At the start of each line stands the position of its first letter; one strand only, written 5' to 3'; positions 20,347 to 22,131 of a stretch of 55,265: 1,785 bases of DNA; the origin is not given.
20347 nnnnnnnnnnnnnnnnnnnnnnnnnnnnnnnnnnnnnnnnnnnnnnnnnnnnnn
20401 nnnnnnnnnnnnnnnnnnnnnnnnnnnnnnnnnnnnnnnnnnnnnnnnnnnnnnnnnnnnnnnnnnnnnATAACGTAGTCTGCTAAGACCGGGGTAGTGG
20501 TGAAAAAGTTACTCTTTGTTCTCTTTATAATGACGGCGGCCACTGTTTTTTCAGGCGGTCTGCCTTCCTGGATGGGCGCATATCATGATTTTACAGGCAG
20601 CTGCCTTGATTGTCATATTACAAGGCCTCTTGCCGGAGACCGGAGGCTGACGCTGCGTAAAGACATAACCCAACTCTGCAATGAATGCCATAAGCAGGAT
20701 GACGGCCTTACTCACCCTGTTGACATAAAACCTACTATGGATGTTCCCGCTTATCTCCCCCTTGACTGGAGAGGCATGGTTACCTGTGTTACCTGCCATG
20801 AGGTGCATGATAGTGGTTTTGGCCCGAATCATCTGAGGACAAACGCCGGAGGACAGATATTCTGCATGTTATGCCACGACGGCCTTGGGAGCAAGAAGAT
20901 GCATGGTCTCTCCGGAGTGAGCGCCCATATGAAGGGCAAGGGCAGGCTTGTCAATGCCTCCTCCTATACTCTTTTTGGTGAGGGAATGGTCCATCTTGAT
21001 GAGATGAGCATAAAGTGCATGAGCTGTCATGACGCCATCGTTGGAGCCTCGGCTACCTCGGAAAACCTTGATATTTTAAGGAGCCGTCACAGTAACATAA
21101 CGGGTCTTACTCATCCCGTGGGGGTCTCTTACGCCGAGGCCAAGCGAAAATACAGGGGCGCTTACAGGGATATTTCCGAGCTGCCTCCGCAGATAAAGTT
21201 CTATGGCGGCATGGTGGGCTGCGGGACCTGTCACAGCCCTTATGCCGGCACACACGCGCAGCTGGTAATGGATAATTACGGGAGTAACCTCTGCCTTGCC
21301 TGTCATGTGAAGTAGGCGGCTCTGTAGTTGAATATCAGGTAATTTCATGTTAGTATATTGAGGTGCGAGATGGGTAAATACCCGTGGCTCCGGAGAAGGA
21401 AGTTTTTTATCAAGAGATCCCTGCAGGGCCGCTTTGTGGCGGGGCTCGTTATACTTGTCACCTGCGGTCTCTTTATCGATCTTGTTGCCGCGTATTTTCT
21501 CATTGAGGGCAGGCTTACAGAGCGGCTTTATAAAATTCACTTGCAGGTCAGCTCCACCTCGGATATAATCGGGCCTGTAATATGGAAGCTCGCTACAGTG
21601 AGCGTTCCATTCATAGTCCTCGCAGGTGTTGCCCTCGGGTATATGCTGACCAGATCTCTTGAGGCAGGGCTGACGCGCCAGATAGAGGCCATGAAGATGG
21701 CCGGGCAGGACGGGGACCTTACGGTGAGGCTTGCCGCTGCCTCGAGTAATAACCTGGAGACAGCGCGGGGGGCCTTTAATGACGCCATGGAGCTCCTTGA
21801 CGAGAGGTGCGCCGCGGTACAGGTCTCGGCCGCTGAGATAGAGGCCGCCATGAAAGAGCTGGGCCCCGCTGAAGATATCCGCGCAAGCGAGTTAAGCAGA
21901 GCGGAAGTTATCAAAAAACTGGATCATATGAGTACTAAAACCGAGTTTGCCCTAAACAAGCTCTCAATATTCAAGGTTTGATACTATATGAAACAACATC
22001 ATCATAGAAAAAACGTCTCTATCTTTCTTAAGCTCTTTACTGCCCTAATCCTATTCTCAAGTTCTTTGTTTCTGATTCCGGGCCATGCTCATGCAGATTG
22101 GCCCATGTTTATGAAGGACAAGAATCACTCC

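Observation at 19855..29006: Nine-gene extracytoplasmic locus: 32 haems in five cytochromes, two beta-propellers, two output-less HAMP proteins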

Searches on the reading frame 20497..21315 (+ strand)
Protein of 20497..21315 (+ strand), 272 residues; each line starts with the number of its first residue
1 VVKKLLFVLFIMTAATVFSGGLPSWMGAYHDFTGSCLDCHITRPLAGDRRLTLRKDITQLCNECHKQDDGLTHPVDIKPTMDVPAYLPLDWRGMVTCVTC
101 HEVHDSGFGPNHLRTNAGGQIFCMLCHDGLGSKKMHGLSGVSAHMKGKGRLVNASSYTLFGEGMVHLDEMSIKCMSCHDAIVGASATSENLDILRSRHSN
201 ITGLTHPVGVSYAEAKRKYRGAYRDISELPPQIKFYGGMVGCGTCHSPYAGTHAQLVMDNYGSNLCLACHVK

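Call 4: search_protein_families(library=pfam, proteins=[window:20497-21315:+], max_evalue=0.01)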
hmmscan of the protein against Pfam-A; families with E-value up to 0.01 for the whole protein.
window:20497-21315:+ (272 aa): 5 families
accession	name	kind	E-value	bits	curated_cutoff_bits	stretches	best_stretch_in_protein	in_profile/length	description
PF09699.15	Paired_CXXCH_1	-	3.5e-17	62.3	20.6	3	241-271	7-37/41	Doubled CXXCH motif (Paired_CXXCH_1)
PF14537.11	Cytochrom_c3_2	-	4e-10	40.5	25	1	30-128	2-79/79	Cytochrome c3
PF14522.11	Cytochrome_C7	-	6.1e-10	39.2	24.8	0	240-271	14-49/67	Cytochrome c7 and related cytochrome c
PF02085.21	Cytochrom_CIII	-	0.00029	21.6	22.9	0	120-185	30-89/101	Class III cytochrome C family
PF22113.1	Mtrc-MtrF_II-IV_dom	-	0.0069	16.4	30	0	34-185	7-134/176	Outer membrane cytochrome MtrC/MtrF-like, domains II/IV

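Call 5: search_protein_families(library=ncbifam, proteins=[window:20497-21315:+], max_evalue=0.01)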
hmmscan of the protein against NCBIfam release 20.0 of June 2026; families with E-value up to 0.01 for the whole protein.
window:20497-21315:+ (272 aa): 9 families
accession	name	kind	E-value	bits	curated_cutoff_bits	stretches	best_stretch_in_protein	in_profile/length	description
TIGR01905.1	paired_CXXCH_1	subfamily_domain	5e-15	55.1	25.2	3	241-270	8-36/41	doubled CXXCH domain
NF041028.1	decahem_GSU2203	exception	1.5e-12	47.4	325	1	22-128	113-208/317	GSU2203 family decaheme c-type cytochrome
TIGR03508.1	decahem_SO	subfamily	1.1e-11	44.7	192.2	1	24-128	84-175/258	DmsE family decaheme c-type cytochrome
TIGR03507.1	decahem_SO1788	subfamily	0.0001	20.9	209.3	0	174-271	184-277/672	OmcA/MtrC family decaheme c-type cytochrome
NF008659.0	PRK11659.1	equivalog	0.00047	19.9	184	1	96-179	48-118/188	cytochrome c nitrite reductase pentaheme subunit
TIGR03153.1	cytochr_NrfH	equivalog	0.0007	19.7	134.2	0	24-69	19-63/138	cytochrome c nitrite reductase small subunit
NF041198.1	UshA_like_PCGU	equivalog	0.00095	17.9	275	0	31-103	440-510/519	UshA-like (seleno)protein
NF045713.1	CxxCH_16_HmcA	equivalog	0.0018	17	400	0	22-67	506-540/541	sulfate respiration complex hexadecaheme cytochrome HmcA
TIGR03146.1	cyt_nit_nrfB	equivalog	0.0023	18.2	166.6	0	96-179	13-92/145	cytochrome c nitrite reductase pentaheme subunit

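Call 42: search_solved_structures(query=window:20497-21315:+, max_evalue=1)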
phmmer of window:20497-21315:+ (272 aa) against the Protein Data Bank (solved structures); distinct sequences matched with E-value up to 1: 3.
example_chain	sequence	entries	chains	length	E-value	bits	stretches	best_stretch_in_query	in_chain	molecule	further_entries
6qvm_A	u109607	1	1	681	5e-05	25.8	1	60-178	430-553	Multiheme cytochrome cf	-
7tfs_A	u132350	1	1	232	5.4e-05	25.7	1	72-127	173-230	Cytochrome c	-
6i5b_A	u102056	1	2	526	0.021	17.1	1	35-115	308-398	Uncharacterized protein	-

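Call 70: find_homologous_proteins(query=window:20497-21315:+, max_evalue=1e-8)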
Query window:20497-21315:+ (272 aa): 162 proteins with E <= 1e-8 among 733 candidates; the best 120 are listed.
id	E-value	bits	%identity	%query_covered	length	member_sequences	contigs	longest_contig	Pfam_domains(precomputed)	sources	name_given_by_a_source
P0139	1.4e-187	640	100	100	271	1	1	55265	PF09699.16,PF14537.12,PF14522.12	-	-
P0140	1.8e-154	531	81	100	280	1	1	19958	PF09699.16,PF14537.12,PF14522.12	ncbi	-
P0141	6.4e-134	464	73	99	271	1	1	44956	PF09699.16,PF14537.12,PF14522.12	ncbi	ncbi:MAG: cytochrome c3 family protein [Thermodesulfobacteriota bacterium]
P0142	8.4e-131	453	73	96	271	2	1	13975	PF09699.16,PF14537.12,PF14522.12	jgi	-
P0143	2.6e-127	442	71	94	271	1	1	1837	PF09699.16,PF14537.12,PF14522.12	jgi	-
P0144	1.6e-126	439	68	100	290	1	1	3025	PF09699.16,PF14537.12,PF14522.12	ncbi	ncbi:MAG: cytochrome c3 family protein [Thermodesulfobacteriota bacterium]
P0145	2.1e-120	419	69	94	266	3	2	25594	PF09699.16,PF14537.12,PF14522.12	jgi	-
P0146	7.7e-114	398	63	100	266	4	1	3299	PF09699.16,PF14537.12,PF14522.12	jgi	-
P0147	5.6e-112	392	65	99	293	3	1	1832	PF09699.16,PF14537.12,PF14522.12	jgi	-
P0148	7.5e-109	381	67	90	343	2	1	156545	PF09699.16,PF14537.12,PF14522.12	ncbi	-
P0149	3.2e-108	379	67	90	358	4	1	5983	PF09699.16,PF14537.12,PF14522.12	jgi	-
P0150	1.4e-107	377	66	90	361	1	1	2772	PF09699.16,PF14537.12,PF14522.12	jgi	-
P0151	1.1e-105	371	66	90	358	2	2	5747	PF09699.16,PF14537.12,PF14522.12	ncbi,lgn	-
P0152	4.7e-104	366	62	96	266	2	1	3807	PF09699.16,PF14537.12,PF14522.12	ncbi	-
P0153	1.5e-98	347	69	82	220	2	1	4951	PF09699.16,PF14537.12,PF14522.12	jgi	-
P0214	6.8e-38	148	37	89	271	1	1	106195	PF09699.16,PF14537.12,PF14522.12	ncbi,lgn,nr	ncbi:MAG: hypothetical protein HY352_01135 [Candidatus Omnitrophica bacterium]|nr:hypothetical prote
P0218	2.4e-36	143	34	100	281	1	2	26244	PF09699.16,PF14537.12,PF14522.12,PF22113.2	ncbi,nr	ncbi:MAG: cytochrome c3 family protein [Candidatus Hydrogenedentes bacterium]|nr:cytochrome c3 famil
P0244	9.6e-30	122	31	100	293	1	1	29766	PF09699.16,PF14537.12,PF14522.12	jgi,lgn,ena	-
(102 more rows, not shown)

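Call 71: find_encoding_contigs(protein=P0214, flank=10000, max_places=1)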
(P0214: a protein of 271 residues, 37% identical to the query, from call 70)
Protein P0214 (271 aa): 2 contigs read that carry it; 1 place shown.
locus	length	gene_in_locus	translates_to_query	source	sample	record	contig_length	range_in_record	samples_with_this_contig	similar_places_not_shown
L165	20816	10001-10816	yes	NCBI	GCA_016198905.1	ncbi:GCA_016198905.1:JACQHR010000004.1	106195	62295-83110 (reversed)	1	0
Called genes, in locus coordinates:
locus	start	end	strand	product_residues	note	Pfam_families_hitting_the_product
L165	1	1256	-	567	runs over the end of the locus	PF14522:Cytochrome_C7 (faint), PF22113:Mtrc-MtrF_II-IV_dom (faint), PF22678:Cytochrom_c_NrfB-like (faint), PF14537:Cytochrom_c3_2 (faint), PF09699:Paired_CXXCH_1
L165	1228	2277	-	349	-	PF01731:Arylesterase (faint), PF25021:TEN_NHL (faint), PF08450:SGL (faint), PF17170:DUF5128 (faint), PF01436:NHL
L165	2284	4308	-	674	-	-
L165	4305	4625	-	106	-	PF14522:Cytochrome_C7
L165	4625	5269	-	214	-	PF14522:Cytochrome_C7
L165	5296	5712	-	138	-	PF12760:Zn_ribbon_IS1595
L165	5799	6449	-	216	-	PF14537:Cytochrom_c3_2 (faint), PF14522:Cytochrome_C7 (faint), PF09699:Paired_CXXCH_1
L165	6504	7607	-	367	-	PF01731:Arylesterase (faint), PF06739:SBBP (faint), PF08450:SGL (weak), PF17170:DUF5128 (faint), PF25021:TEN_NHL (faint), PF01436:NHL (weak)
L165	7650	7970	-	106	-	-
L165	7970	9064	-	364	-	PF05201:GlutR_N, PF01488:Shikimate_DH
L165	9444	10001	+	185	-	-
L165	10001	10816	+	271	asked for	PF14522:Cytochrome_C7 (faint), PF14537:Cytochrom_c3_2 (faint), PF09699:Paired_CXXCH_1 (weak)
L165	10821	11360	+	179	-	-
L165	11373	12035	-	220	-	PF00027:cNMP_binding, PF13545:HTH_Crp_2, PF00325:Crp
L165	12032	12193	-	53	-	-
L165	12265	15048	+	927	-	PF06165:GH94_b-supersand (weak), PF17167:Glyco_hydro_94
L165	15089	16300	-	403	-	PF13472:Lipase_GDSL_2 (weak), PF16822:ALGX (weak)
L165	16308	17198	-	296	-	PF07883:Cupin_2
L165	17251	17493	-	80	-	PF04070:DUF378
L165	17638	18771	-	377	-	-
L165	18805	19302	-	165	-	PF04461:YajQ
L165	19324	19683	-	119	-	-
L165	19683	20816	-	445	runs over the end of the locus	PF00270:DEAD, PF04851:ResIII (weak), PF00271:Helicase_C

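Call 72: find_encoding_contigs(protein=P0218, flank=10000, max_places=1)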
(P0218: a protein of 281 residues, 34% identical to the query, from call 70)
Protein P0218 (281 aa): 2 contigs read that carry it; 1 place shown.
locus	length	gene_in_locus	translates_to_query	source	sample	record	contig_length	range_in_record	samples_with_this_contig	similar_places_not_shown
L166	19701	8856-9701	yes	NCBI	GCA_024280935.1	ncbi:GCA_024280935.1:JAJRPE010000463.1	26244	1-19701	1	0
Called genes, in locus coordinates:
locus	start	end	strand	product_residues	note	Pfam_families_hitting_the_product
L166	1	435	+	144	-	?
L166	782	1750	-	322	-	PF00578:AhpC-TSA, PF08534:Redoxin, PF13905:Thioredoxin_8 (weak), PF07719:TPR_2 (faint), PF13428:TPR_14 (faint), PF13432:TPR_16 (faint), PF14559:TPR_19 (weak)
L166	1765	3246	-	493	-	PF14522:Cytochrome_C7 (faint), PF14537:Cytochrom_c3_2 (faint), PF09699:Paired_CXXCH_1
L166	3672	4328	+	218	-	PF14522:Cytochrome_C7 (faint), PF09699:Paired_CXXCH_1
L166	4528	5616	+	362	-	PF17170:DUF5128 (faint), PF01436:NHL (faint), PF08450:SGL (faint), PF06739:SBBP (faint), PF25021:TEN_NHL (faint)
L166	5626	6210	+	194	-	PF14522:Cytochrome_C7 (faint), PF09699:Paired_CXXCH_1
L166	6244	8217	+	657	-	-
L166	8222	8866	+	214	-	-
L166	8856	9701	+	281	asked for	PF22113:Mtrc-MtrF_II-IV_dom (weak), PF14522:Cytochrome_C7 (faint), PF09699:Paired_CXXCH_1 (faint), PF14537:Cytochrom_c3_2 (weak)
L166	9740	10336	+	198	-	-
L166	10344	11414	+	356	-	PF25021:TEN_NHL (faint), PF01436:NHL (faint), PF08450:SGL (faint), PF17170:DUF5128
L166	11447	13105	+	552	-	PF14522:Cytochrome_C7 (faint), PF14537:Cytochrom_c3_2 (faint), PF09699:Paired_CXXCH_1 (weak), PF22113:Mtrc-MtrF_II-IV_dom (weak)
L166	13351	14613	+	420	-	-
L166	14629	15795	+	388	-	PF05140:ResB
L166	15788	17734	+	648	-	PF01578:Cytochrom_C_asm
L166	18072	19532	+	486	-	PF00672:HAMP, PF07730:HisKA_3, PF02518:HATPase_c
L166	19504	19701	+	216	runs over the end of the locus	PF00072:Response_reg, PF00196:GerE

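Call 73: find_encoding_contigs(protein=P0244, flank=10000, max_places=1)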
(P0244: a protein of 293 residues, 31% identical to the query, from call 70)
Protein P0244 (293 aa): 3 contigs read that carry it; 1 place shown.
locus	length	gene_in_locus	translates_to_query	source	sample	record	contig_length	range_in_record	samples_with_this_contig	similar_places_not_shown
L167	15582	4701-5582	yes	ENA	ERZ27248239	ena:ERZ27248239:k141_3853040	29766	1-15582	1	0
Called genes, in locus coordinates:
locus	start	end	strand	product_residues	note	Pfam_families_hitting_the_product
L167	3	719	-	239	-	?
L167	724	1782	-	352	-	PF02885:Glycos_trans_3N, PF00591:Glycos_transf_3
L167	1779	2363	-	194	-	PF00117:GATase, PF07722:Peptidase_C26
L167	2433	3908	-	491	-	PF04715:, PF00425:Chorismate_bind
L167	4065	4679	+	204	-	PF00672:HAMP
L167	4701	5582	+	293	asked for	PF14537:Cytochrom_c3_2 (faint), PF14522:Cytochrome_C7 (faint), PF09699:Paired_CXXCH_1 (faint)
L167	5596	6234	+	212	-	PF00672:HAMP (weak)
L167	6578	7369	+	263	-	PF01875:Memo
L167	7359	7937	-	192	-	PF00903:Glyoxalase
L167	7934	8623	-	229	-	PF02566:OsmC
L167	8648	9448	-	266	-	PF00590:TP_methylase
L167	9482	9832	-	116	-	PF04358:DsrC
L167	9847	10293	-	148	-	PF00571:CBS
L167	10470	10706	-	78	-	PF01206:TusA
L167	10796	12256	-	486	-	PF14691:Fer4_20, PF01262:AlaDh_PNT_C (faint), PF13738:Pyr_redox_3 (faint), PF00070:Pyr_redox (faint), PF01266:DAO (faint), PF01946:Thi4 (weak), PF07992:Pyr_redox_2, PF13450:NAD_binding_8 (weak)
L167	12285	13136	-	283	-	PF00175:NAD_binding_1, PF10418:DHODB_Fe-S_bind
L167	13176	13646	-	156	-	PF13668:Ferritin_2 (weak), PF02915:Rubrerythrin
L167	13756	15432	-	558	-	PF14691:Fer4_20, PF01134:GIDA (faint), PF01266:DAO, PF07992:Pyr_redox_2, PF13450:NAD_binding_8, PF13738:Pyr_redox_3, PF01262:AlaDh_PNT_C (weak), PF00070:Pyr_redox (weak), +5 more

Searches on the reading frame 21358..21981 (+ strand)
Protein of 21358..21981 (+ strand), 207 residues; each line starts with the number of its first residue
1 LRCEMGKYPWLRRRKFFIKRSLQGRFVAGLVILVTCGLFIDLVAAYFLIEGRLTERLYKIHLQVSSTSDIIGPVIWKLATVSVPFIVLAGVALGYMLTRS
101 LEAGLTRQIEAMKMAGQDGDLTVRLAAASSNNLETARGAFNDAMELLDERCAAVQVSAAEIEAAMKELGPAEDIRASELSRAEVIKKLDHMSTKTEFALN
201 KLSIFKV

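Call 4: search_protein_families(library=pfam, proteins=[window:21358-21981:+], max_evalue=0.01)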
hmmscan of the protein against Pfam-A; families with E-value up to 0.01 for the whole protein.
window:21358-21981:+ (207 aa): 0 families

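Call 5: search_protein_families(library=ncbifam, proteins=[window:21358-21981:+], max_evalue=0.01)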
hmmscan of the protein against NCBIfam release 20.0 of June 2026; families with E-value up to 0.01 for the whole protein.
window:21358-21981:+ (207 aa): 2 families
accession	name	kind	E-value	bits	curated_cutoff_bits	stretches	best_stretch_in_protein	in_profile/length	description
NF058645.1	MCPCtpMPsAe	equivalog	0.00067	18.5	900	1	73-168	205-297/558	methyl-accepting chemotaxis protein CtpM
NF033094.0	HK_VanS_O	exception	0.0012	18.2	720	1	46-162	13-132/345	vancomycin resistance histidine kinase VanS-O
